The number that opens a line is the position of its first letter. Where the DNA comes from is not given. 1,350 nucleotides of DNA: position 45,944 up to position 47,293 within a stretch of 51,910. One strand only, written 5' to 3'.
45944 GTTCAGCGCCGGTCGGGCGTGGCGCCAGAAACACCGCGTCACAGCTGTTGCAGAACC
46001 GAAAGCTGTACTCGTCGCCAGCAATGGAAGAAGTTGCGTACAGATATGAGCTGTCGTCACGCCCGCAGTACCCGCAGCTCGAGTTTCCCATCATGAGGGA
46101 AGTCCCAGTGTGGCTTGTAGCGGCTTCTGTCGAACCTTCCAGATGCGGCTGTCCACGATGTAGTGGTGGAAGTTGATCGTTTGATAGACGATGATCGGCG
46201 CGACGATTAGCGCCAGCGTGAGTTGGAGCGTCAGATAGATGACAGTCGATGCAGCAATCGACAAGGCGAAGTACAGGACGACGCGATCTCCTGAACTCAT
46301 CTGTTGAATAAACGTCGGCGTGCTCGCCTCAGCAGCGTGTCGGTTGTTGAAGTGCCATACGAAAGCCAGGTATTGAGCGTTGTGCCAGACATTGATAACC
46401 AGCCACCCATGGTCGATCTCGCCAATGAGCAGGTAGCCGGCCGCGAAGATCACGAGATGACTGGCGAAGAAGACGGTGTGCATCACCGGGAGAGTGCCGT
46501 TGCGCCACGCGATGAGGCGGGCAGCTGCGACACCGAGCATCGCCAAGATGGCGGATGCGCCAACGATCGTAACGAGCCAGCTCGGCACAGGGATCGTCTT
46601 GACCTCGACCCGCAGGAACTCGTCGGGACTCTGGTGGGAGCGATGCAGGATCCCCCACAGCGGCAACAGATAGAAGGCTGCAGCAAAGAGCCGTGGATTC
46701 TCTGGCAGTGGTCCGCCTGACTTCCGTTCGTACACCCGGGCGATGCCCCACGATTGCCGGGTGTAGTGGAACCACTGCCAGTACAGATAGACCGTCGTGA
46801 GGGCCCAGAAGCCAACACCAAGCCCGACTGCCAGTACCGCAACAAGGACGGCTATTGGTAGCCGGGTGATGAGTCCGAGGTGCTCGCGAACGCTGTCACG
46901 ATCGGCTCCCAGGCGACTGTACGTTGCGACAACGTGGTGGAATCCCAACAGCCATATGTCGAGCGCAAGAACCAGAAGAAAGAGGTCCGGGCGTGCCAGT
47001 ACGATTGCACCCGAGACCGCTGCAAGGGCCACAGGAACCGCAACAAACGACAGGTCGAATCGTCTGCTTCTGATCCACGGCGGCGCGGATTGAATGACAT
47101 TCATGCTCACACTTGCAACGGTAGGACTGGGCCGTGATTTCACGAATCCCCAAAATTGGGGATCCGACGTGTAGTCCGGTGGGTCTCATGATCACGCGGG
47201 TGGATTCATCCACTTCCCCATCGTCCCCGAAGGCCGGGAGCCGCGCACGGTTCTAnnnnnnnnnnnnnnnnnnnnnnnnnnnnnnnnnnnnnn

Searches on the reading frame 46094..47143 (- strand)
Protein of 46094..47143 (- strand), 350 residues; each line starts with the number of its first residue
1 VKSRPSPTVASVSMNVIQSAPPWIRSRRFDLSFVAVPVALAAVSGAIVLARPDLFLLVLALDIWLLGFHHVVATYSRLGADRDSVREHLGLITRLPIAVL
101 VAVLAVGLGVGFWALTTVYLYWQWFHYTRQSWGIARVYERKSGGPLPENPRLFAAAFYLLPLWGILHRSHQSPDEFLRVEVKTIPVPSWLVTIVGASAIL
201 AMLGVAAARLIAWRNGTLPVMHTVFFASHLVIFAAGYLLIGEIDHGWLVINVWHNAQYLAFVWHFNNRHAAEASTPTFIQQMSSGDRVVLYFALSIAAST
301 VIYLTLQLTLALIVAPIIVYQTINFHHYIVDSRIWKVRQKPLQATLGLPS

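Call 3: search_protein_families(library=pfam, proteins=[window:46094-47143:-], max_evalue=0.1)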
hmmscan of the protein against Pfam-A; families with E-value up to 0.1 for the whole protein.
window:46094-47143:- (350 aa): 0 families

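Call 4: search_protein_families(library=ncbifam, proteins=[window:46094-47143:-], max_evalue=0.1)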
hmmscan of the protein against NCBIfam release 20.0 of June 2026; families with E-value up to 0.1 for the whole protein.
window:46094-47143:- (350 aa): 0 families

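Call 5: find_homologous_proteins(query=window:46094-47143:-, max_evalue=0.001)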
Query window:46094-47143:- (350 aa): 1116 proteins with E <= 0.001 among 8000 candidates; the best 120 are listed.
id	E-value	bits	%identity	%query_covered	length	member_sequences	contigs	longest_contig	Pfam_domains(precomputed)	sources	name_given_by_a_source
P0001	1.4e-218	743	99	97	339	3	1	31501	-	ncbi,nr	ncbi:MAG: hypothetical protein HKN94_09135 [Acidimicrobiales bacterium]|nr:hypothetical protein [Aci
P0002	5.2e-164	564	72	97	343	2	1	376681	-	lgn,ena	-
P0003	1.8e-147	509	65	97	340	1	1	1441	-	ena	-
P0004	1.1e-117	411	55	93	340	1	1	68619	-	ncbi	-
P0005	1.1e-116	408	55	95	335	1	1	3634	-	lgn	-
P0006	2.4e-116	407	54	95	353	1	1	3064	-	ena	-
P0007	9.0e-115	402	50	68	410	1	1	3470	-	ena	-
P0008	2.4e-114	400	56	91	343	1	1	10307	-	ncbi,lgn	-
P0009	1.1e-113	398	51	97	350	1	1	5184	-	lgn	-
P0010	6.9e-112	392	54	97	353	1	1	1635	-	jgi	jgi:hypothetical protein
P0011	1.9e-111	391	53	97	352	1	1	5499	-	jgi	jgi:hypothetical protein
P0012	1.9e-111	391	56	93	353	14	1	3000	-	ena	-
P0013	2.3e-111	391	55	95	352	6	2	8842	-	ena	-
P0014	5.8e-111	389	53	95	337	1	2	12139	-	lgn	-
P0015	6.0e-111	389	54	97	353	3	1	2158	-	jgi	jgi:hypothetical protein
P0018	5.4e-110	386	53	95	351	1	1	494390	-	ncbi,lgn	ncbi:MAG: hypothetical protein AAF567_07285 [Actinomycetota bacterium]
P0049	7.7e-106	372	52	95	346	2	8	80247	-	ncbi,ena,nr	ncbi:MAG: hypothetical protein QNJ67_08605 [Kiloniellales bacterium]|nr:hypothetical protein [Kiloni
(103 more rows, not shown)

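Call 6: search_solved_structures(query=window:46094-47143:-, max_evalue=10)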
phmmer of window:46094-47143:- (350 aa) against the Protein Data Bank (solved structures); distinct sequences matched with E-value up to 10: 0.

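Call 7: find_encoding_contigs(protein=P0002, flank=8000, max_places=2)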
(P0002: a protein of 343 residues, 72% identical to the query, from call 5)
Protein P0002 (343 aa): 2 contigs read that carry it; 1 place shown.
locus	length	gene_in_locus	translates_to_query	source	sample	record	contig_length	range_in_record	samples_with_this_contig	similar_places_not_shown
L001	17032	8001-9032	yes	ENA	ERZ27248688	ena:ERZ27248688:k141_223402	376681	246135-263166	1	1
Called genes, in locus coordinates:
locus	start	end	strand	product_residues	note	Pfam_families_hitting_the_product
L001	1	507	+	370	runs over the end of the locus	-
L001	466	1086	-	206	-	PF01243:PNPOx_N (weak)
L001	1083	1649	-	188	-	PF00440:TetR_N (weak)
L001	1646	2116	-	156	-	PF07080:DUF1348, PF12680:SnoaL_2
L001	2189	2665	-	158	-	-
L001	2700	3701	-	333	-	-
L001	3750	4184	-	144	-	PF10604:Polyketide_cyc2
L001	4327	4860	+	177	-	PF00440:TetR_N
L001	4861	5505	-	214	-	PF00440:TetR_N, PF02909:TetR_C_1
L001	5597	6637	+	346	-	PF08240:ADH_N, PF00107:ADH_zinc_N, PF13602:ADH_zinc_N_2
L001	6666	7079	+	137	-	PF18029:Glyoxalase_6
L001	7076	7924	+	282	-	PF21863:HTH_67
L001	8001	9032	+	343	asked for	-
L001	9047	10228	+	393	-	PF01757:Acyl_transf_3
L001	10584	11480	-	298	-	-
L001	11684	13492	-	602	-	PF00005:ABC_tran, PF13304:AAA_21 (faint)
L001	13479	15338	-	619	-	PF00005:ABC_tran, PF02463:SMC_N (faint)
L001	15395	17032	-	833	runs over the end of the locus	PF18465:Rieske_3, PF00384:Molybdopterin, PF01568:Molydop_binding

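Call 8: find_encoding_contigs(protein=P0018, flank=8000, max_places=2)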
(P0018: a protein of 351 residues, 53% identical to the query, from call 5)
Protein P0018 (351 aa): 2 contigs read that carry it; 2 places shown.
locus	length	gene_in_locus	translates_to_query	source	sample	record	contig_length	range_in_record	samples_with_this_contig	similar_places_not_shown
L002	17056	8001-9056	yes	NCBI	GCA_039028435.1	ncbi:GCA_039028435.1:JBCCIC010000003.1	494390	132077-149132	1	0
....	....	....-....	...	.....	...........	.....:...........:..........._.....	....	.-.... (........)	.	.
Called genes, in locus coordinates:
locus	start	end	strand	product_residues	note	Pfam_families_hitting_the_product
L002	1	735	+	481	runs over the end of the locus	PF00044:Gp_dh_N, PF02800:Gp_dh_C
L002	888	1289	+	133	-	-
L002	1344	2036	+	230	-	PF01936:NYN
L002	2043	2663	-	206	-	PF06078:DUF937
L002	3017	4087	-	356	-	PF03062:MBOAT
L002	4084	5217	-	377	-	-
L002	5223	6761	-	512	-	PF00501:AMP-binding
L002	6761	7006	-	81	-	PF00550:PP-binding (weak)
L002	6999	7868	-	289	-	-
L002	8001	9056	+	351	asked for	-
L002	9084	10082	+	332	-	PF02678:Pirin, PF05726:Pirin_C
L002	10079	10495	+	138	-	PF03061:4HBT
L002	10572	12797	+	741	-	PF03971:IDH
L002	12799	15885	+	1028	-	PF02837:Glyco_hydro_2_N, PF00703:Glyco_hydro_2 (weak), PF02836:Glyco_hydro_2_C, PF16353:LacZ_4, PF02929:Bgal_small_N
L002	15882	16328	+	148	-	PF00903:Glyoxalase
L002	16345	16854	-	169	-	-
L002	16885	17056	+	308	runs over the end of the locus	PF05721:PhyH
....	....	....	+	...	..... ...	-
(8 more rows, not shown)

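Call 9: find_encoding_contigs(protein=P0049, flank=8000, max_places=2)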
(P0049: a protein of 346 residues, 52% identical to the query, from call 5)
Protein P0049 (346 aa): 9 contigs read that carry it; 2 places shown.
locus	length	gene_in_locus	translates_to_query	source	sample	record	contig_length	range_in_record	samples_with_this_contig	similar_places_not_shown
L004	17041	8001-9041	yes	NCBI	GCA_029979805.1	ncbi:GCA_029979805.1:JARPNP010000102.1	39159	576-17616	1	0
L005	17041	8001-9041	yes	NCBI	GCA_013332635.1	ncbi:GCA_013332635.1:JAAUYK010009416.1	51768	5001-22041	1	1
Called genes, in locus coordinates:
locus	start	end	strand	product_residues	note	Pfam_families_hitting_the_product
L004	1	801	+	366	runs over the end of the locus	PF00180:Iso_dh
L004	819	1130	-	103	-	PF02426:MIase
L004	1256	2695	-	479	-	PF01554:MatE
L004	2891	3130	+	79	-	-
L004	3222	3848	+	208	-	PF01656:CbiA, PF07015:VirC1 (faint), PF09140:MipZ (weak), PF10609:ParA (weak), PF13614:AAA_31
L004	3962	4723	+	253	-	PF00561:Abhydrolase_1 (faint), PF00756:Esterase (faint), PF12146:Hydrolase_4 (faint)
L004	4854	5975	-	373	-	PF01699:Na_Ca_ex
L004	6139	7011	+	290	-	-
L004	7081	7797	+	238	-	-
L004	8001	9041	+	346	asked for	-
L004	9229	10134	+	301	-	-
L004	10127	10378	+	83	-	PF00550:PP-binding (weak)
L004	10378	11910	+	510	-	PF00501:AMP-binding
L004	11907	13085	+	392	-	-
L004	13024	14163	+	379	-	PF03062:MBOAT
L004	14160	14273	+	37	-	-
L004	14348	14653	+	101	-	-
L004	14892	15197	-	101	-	PF02036:SCP2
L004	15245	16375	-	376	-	PF00733:Asn_synthase (faint), PF03054:tRNA_Me_trans, PF20259:tRNA_Me_trans_M, PF20258:tRNA_Me_trans_C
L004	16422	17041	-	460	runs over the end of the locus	PF09752:ABHD18 (weak)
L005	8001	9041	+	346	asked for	-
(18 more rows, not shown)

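Call 14: find_related_loci(query=A1, collection=genome_contigs, flank=10000)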
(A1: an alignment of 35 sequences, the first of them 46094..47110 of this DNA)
Query A1 (339 aa) in genome_contigs; peptide patterns used: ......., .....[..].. (x = any residue, [..] = any of these).
416 stretches matched a pattern; 384 encode a relative of the query (tblastn E <= 1e-3); the best 80 are kept; 80 distinct loci.
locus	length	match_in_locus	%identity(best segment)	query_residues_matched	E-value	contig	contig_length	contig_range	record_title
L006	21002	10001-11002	53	7-337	3e-113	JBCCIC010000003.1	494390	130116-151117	MAG: Actinomycetota bacterium isolate P01_B01_bin.81 k141_422747_length_494390_cov_76.2368, whole genome shotgun sequenc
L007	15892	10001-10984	57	10-337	7e-113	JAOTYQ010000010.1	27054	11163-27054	MAG: Acidimicrobiia bacterium isolate 21_Jan_SF_Bin50 21_Jan_SF_Bin50_scaffold_929_c1, whole genome shotgun sequence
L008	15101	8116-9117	50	6-337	3e-110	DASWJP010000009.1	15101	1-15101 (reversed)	MAG TPA_asm: Kiloniellales bacterium isolate SMAG_U2899 k141_1482385, whole genome shotgun sequence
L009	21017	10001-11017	51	1-337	8e-110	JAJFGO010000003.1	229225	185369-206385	MAG: Kiloniellaceae bacterium isolate OFTM296 OFTM296_2, whole genome shotgun sequence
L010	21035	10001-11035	51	1-337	4e-108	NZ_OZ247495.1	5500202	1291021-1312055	MAG: Pelagibius sp. isolate f3932a26-9111-4292-82b1-e77643cc5a8c chromosome 1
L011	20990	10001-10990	53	9-337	3e-108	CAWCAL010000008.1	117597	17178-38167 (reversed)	MAG: uncultured Acidimicrobiales bacterium isolate MFD03804.bin.2.67 genome assembly, contig: contig_54376, whole genome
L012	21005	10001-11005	51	12-339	7e-108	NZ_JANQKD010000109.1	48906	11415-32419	MAG: Pelagibius sp. isolate PL25a_bin.145 k99_4051630, whole genome shotgun sequence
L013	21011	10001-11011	55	12-337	7e-107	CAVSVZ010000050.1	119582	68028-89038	MAG: uncultured Alphaproteobacteria bacterium isolate MFD05684.bin.2.225 genome assembly, contig: contig_68093, whole ge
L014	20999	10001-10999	49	9-339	2e-106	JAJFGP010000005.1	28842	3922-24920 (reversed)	MAG: Kiloniellaceae bacterium isolate OFTM340 OFTM340_4, whole genome shotgun sequence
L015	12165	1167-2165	51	9-339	2e-106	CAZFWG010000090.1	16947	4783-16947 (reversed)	MAG TPA_asm: uncultured Alphaproteobacteria bacterium isolate SRP128890_co1_196 genome assembly, contig: NODE_5289_lengt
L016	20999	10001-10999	50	12-337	1e-105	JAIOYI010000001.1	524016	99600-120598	MAG: Emcibacter sp. isolate Tobar13m-G8 Tobar13m-C3, whole genome shotgun sequence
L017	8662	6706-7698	52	12-339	3e-105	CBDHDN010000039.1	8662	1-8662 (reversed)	MAG: Alphaproteobacteria bacterium isolate db8b3522-1e14-40fc-9e30-f82ebbdce12e genome assembly, contig: contig_39, whol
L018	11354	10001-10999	49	9-339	3e-105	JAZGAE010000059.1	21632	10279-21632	MAG: Alphaproteobacteria bacterium isolate SCS1bin.19 SCS1bin.19_59, whole genome shotgun sequence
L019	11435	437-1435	51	12-337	4e-105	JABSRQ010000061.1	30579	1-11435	MAG: Pseudomonadales bacterium isolate DT_90 DT-Pseudomonadales-1_scaffold_62, whole genome shotgun sequence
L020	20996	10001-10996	50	7-337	2e-105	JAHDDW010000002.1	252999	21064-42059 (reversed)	MAG: Acidimicrobiales bacterium isolate MAG-167 RZ_86, whole genome shotgun sequence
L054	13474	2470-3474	48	9-337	1e-93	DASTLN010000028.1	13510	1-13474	MAG TPA_asm: Dehalococcoidia bacterium isolate SMAG_U2898 k141_1878200, whole genome shotgun sequence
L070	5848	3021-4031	49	8-337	1e-91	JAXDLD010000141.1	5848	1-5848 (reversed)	MAG: Acidobacteriota bacterium isolate BP_61 scaffold_3349776, whole genome shotgun sequence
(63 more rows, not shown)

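Call 18: predict_structure(alignment_id=A1)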
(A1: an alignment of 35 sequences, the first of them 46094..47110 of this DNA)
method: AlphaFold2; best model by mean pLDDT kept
length: 339 residues; sequences in the alignment: 35
mean_pLDDT: 83.9   pTM: 0.82
mean pLDDT of the five models: 83.9, 83.6, 80.3, 80.2, 79.8
residues with pLDDT >= 90: 135; 70-90: 168; 50-70: 22; < 50: 14
segments of 3 or more residues with pLDDT < 50: 1-14
pLDDT, mean of each block of 10 residues (from residue 1): 39 61 88 94 89 74 69 81 89 93 91 87 86 86 94 94 91 96 98 97 91 92 91 92 88 81 79 81 81 68 70 84 79 76
secondary structure, 60 per line:
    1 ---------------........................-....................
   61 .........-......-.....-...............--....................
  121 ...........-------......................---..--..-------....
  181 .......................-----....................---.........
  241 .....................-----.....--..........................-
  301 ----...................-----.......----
elements in order: H16-39 H41-69 H71-76 H78-82 H84-98 H101-131 H139-160 H177-203 H209-228 H232-261 H267-271 H274-299 H305-323 H329-335
